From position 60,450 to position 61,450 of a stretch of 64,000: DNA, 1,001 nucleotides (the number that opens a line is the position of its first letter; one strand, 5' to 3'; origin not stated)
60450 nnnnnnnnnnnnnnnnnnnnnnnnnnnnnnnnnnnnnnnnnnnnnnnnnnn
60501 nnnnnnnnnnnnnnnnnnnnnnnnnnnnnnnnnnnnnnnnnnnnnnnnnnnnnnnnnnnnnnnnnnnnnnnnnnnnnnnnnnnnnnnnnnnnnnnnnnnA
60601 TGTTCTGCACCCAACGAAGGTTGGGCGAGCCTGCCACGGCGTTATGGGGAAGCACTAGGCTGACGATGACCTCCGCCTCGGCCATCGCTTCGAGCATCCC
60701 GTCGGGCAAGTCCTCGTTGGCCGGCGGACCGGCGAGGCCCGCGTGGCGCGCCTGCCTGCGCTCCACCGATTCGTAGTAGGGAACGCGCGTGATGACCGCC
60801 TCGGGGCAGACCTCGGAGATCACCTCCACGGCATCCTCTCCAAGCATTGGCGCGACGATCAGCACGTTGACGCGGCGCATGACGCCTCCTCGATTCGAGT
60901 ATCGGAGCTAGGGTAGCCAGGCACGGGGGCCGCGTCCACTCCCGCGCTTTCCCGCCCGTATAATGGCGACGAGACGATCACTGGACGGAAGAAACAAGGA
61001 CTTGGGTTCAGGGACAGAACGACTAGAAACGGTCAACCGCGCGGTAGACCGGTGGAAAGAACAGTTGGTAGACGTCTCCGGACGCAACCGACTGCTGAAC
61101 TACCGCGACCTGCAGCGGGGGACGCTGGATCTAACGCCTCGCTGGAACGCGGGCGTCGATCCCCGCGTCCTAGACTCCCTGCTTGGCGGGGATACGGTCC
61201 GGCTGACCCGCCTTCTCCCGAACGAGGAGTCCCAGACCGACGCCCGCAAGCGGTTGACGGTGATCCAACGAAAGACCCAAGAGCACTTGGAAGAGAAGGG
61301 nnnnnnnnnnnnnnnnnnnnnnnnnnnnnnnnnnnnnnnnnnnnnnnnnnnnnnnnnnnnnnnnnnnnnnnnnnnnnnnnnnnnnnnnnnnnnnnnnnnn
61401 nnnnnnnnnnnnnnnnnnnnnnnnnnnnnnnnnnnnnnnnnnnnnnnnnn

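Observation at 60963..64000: Giant DUF4011-like/SF1-helicase ORF missing from the ORF track, with internal coding tandem repeats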

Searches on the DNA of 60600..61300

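Call 86: search_rna_families(source=window, start=60600, end=61300, threshold=evalue, max_evalue=1)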
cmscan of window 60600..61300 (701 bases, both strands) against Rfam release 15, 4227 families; matches with E-value up to 1: 0.
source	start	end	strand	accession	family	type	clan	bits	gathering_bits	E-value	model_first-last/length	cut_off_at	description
